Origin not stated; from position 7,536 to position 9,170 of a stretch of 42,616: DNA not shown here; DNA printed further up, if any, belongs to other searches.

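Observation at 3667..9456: Separately insulated RHH-led 14-gene operon combining an SMC/Rad50-like ATPase, a J-protein, a wHTH protein and a DnaC-like loader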

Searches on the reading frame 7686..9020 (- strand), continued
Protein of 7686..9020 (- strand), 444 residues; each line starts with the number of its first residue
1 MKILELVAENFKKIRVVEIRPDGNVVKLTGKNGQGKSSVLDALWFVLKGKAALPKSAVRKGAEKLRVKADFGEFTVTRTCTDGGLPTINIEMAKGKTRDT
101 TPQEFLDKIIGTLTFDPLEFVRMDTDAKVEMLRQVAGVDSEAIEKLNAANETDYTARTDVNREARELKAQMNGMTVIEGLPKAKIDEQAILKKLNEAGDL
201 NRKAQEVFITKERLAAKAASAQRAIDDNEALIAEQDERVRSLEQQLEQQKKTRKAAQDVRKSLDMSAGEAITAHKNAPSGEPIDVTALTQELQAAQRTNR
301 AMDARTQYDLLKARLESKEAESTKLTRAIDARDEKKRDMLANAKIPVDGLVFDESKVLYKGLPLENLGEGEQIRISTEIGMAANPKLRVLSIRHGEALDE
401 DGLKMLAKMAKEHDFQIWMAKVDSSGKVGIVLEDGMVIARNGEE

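Call 40: find_encoding_contigs(protein=P0019, flank=10000, max_places=1)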
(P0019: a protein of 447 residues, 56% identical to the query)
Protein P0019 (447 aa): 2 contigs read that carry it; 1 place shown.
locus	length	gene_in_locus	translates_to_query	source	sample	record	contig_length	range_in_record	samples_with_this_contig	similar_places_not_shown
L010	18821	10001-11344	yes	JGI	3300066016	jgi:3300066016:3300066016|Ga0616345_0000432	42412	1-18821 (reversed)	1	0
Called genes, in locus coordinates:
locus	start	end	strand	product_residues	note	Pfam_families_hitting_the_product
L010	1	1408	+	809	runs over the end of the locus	-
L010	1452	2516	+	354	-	-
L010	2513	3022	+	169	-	PF00166:Cpn10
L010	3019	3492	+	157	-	-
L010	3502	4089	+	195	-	-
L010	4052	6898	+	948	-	-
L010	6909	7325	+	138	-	-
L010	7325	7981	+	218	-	-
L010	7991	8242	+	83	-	-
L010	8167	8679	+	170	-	PF00959:Phage_lysozyme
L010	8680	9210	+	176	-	-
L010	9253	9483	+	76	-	-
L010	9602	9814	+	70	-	-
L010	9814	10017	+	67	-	-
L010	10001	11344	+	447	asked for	PF02463:SMC_N, PF13175:AAA_15, PF13476:AAA_23, PF13555:AAA_29 (weak)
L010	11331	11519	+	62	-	-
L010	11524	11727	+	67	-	-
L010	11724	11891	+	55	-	-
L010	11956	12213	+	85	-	-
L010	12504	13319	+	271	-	PF01695:IstB_IS21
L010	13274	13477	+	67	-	-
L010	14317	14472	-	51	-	-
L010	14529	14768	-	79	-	-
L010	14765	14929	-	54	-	-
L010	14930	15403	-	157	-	PF20213:DUF6573 (faint)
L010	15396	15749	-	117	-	-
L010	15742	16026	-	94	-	-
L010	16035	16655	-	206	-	-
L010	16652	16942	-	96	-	-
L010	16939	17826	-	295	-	PF08401:ArdcN, PF18818:MPTase-PolyVal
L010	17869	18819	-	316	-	?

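Call 51: search_protein_families(library=ncbifam, max_evalue=0.01, proteins=[window:7686-9020:-])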
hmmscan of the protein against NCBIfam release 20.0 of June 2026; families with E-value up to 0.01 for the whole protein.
window:7686-9020:- (444 aa): 13 families
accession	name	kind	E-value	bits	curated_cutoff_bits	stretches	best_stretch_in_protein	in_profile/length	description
TIGR00611.2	recf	equivalog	2.2e-09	37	172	1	5-74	3-75/339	DNA replication/repair protein RecF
NF010680.0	PRK14079.1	equivalog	5.1e-06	25.7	386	1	1-71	1-73/349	recombination protein F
TIGR00634.1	recN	equivalog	8.4e-06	25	407.85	1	4-72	3-69/563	DNA repair protein RecN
NF002572.0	PRK02224.1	equivalog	4.7e-05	21.9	1087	1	1-71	1-74/888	DNA double-strand break repair ATPase Rad50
NF041034.1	Rad50_Sulf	equivalog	0.00011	20.2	1000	1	1-71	1-73/872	DNA double-strand break repair ATPase Rad50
NF002244.0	PRK01156.1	equivalog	0.00013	20.2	847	1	9-71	9-73/895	DNA double-strand break repair ATPase Rad50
NF003034.1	PRK03918.1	equivalog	0.00015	19.9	700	1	1-336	1-351/878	DNA double-strand break repair ATPase Rad50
NF041035.1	Rad50_Halo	equivalog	0.00021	19.8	1000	1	1-68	1-71/883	DNA double-strand break repair ATPase Rad50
NF045487.1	ASRP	equivalog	0.00036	19.3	300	1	18-325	11-286/593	archaea-specific SMC-related protein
NF008121.0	PRK10869.1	equivalog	0.00086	17.9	418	1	5-71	4-68/553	DNA repair protein RecN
NF041760.1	PtuA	equivalog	0.0015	17.5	500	1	4-43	53-92/524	retron Ec78 anti-phage system effector ATPase PtuA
NF045780.1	TrlF_fam_ATP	equivalog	0.0042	15.8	350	1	30-337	316-623/944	TrlF family AAA-like ATPase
NF010061.0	PRK13538.1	equivalog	0.0056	16.2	195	0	22-43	30-51/211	cytochrome c biogenesis heme-transporting ATPase CcmA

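Call 66: predict_structure(alignment_id=A4)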
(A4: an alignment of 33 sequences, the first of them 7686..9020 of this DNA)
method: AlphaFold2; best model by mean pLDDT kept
length: 444 residues; sequences in the alignment: 33
mean_pLDDT: 76.0   pTM: 0.45
mean pLDDT of the five models: 76.0, 75.9, 75.2, 74.3, 73.2
residues with pLDDT >= 90: 35; 70-90: 303; 50-70: 101; < 50: 5
segments of 3 or more residues with pLDDT < 50: none
pLDDT, mean of each block of 10 residues (from residue 1): 80 80 79 77 72 65 82 81 76 66 63 61 74 68 81 91 91 83 83 83 82 82 82 70 51 69 76 67 74 87 90 92 90 82 69 75 75 76 67 73 79 80 63 71 46
secondary structure, 60 per line:
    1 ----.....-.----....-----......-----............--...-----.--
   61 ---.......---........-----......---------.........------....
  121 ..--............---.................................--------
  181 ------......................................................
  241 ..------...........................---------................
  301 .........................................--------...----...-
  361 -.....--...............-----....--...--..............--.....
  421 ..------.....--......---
elements in order: E5-9 E16-19 E25-30 H36-47 E64-70 E74-81 E87-92 H102-110 H117-122 H125-136 H140-172 H187-242 H249-275 H285-341 E350-352 E357-359 H369-383 E389-392 H400-413 E416-422 E429-433 E436-441

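Call 69: fold_search(model_id=the predicted structure, library=pdb)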
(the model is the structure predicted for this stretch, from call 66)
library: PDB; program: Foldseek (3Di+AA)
matches with E <= 10: 1001; with E <= 0.001: 142
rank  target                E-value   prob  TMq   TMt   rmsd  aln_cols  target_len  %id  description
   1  5xei                  4.2e-13  1.00  0.37  0.32  15.8       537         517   17  Crystal structure of the Smc head domain with a coiled coil and joint derived from Pyrococcus yayanosii (released 2017-06-07)
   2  8i4w_B                6.8e-12  1.00  0.38  0.38  18.5       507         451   13  Cryo-EM structure of 5-subunit Smc5/6 head region (released 2024-06-26)
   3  8wjn_B                2.9e-11  1.00  0.38  0.36  21.2       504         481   14  Cryo-EM structure of 6-subunit Smc5/6 head region (released 2024-06-26)
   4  9f5w_A                3.6e-11  1.00  0.37  0.33  14.8       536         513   18  Human condensin II - M18BP1 complex (released 2025-07-02)
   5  7tve_D                7.1e-11  1.00  0.38  0.38  23.4       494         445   14  ATP and DNA bound SMC5/6 core complex (released 2022-06-22)
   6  6qj1                  8.3e-11  1.00  0.40  0.43  13.6       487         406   14  Crystal structure of the C. thermophilum condensin Smc2 ATPase head (crystal from I) (released 2019-07-03)
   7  6wge_B                1.3e-10  1.00  0.35  0.32  23.2       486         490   15  Cryo-EM structure of human Cohesin-NIPBL-DNA complex without STAG1 (released 2020-05-20)
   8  4ad8                  1.5e-10  1.00  0.29  0.29  20.9       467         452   15  Crystal structure of a deletion mutant of Deinococcus radiodurans RecN (released 2012-12-12)
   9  6qpq_C                6.9e-10  1.00  0.37  0.41  23.9       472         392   14  The structure of the cohesin head module elucidates the mechanism of ring opening (released 2020-02-05)
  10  3qf7_A                9.1e-10  1.00  0.41  0.50  30.8       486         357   14  The Mre11:Rad50 complex forms an ATP dependent molecular clamp in DNA double-strand break repair (released 2011-04-20)
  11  6qpq_A                9.1e-10  1.00  0.38  0.42  17.8       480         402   14  The structure of the cohesin head module elucidates the mechanism of ring opening (released 2020-02-05)
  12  8hqs_B                9.6e-10  1.00  0.34  0.36  39.0       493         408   13  Cryo-EM structure of 8-subunit Smc5/6 head region (released 2024-06-19)
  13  7w1m_A                1.2e-09  1.00  0.34  0.37  25.4       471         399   15  Cryo-EM structure of human cohesin-CTCF-DNA complex (released 2023-05-31)
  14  6yvd_C                1.3e-09  1.00  0.34  0.34  22.4       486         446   14  Head segment of the S.cerevisiae condensin holocomplex in presence of ATP (released 2020-07-22)
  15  3qku_A                1.3e-09  1.00  0.39  0.47  16.3       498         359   14  Mre11 Rad50 binding domain in complex with Rad50 and AMP-PNP (released 2011-03-30)
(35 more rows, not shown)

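Call 91: search_protein_families(library=phrogs, max_evalue=0.001, proteins=[L003:11865-13613:+, L004:11884-12336:+, L004:13983-14390:+, L004:14390-14704:+, L004:14877-15428:+, L009:12881-13267:+, L009:13260-13565:+, L003:9430-9837:+])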
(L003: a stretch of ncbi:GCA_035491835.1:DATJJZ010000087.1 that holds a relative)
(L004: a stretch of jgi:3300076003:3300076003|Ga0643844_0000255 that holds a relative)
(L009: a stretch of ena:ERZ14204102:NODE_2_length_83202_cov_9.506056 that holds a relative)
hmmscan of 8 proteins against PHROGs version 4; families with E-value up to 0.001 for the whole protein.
L003:11865-13613:+ (582 aa): 2 families
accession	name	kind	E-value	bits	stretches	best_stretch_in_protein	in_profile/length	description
phrog_2666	-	head and packaging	2.1e-19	70.6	1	13-225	317-505/555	terminase large subunit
phrog_7035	-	unknown function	5.7e-14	52.4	1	105-237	452-589/969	-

L004:11884-12336:+ (150 aa): 1 family
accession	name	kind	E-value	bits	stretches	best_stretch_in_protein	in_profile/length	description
phrog_17260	-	unknown function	2.9e-11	44.5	1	4-136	6-139/158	-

L004:13983-14390:+ (135 aa): 0 families

L004:14390-14704:+ (104 aa): 1 family
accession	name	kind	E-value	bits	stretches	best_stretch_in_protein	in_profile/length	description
phrog_23845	-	unknown function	0.00025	22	1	4-83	8-87/90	-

L004:14877-15428:+ (183 aa): 0 families

L009:12881-13267:+ (128 aa): 0 families

L009:13260-13565:+ (101 aa): 0 families

L003:9430-9837:+ (135 aa): 0 families

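Call 101: find_encoding_contigs(protein=P0004, flank=10000, max_places=1)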
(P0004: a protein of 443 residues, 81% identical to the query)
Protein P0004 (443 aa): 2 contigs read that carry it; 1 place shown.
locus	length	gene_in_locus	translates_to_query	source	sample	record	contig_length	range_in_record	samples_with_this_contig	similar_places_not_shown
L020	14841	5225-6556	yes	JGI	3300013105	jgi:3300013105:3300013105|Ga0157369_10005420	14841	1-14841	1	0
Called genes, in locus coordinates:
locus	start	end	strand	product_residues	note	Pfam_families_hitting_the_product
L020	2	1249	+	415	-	?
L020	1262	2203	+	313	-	-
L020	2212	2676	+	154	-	-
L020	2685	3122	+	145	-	PF00959:Phage_lysozyme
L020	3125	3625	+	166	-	PF11351:GTA_holin_3TM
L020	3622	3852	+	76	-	-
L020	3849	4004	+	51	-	-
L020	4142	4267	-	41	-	-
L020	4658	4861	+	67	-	-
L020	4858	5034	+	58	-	-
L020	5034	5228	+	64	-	-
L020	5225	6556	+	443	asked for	PF02463:SMC_N (weak), PF13175:AAA_15, PF13476:AAA_23, PF13555:AAA_29 (weak)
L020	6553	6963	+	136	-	-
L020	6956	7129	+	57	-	-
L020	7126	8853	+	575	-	PF01935:DUF87 (weak)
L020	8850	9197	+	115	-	-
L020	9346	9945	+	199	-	PF01695:IstB_IS21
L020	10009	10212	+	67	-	-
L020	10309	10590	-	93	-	-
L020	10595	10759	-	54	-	-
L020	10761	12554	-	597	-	PF12083:DUF3560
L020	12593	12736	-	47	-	-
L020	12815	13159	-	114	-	-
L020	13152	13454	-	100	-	-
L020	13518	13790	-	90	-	PF08401:ArdcN (weak)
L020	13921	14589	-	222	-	PF13177:DNA_pol3_delta2 (faint), PF00004:AAA, PF13401:AAA_22 (faint)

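Call 102: find_encoding_contigs(protein=P0005, flank=10000, max_places=1)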
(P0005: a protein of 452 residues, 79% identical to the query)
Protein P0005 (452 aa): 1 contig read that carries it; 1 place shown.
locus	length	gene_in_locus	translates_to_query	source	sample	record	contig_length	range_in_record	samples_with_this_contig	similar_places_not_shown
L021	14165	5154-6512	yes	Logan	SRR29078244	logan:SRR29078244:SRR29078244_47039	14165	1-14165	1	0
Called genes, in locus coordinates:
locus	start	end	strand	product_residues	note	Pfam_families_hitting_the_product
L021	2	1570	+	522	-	?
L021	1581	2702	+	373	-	-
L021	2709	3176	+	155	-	-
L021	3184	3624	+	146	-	PF00959:Phage_lysozyme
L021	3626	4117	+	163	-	PF11351:GTA_holin_3TM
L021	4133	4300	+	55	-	-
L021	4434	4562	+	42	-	-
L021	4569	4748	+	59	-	-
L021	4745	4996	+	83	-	-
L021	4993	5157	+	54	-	-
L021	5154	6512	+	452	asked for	PF13175:AAA_15, PF13476:AAA_23 (weak), PF13555:AAA_29 (weak)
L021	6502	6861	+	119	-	-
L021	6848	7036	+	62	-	-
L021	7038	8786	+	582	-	PF01935:DUF87 (weak)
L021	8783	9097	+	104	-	-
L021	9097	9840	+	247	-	PF03969:AFG1_ATPase (faint), PF01695:IstB_IS21, PF13191:AAA_16 (faint)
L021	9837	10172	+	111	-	-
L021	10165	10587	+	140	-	-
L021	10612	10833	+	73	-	PF24729:Acb2_Tad1_hairpin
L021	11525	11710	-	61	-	-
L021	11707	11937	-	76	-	-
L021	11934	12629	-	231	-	PF01656:CbiA, PF07015:VirC1, PF09140:MipZ, PF10609:ParA, PF13614:AAA_31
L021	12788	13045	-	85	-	-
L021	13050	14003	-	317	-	PF13401:AAA_22 (faint), PF00004:AAA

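Call 106: search_dna_similar(query=window:7686-9020:-, collection=plasmids, mode=protein, max_rows=15)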
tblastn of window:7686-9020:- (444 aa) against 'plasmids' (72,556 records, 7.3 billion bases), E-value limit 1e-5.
Records with a match: 1; places in all: 1; records where one place covers at least 80% of the query: 1.
Best place of each record, by identity: <60% 1.
By first word of the organism name: Paenibacillus 1.
By predicted mobility (MOB-suite, as given by PLSDB): non-mobilizable 1.
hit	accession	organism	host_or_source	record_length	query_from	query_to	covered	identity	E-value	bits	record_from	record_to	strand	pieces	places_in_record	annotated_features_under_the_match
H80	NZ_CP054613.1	Paenibacillus cellulosilyticus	cell culture,soil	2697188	1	442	100%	23.6%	3e-17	92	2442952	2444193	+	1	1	none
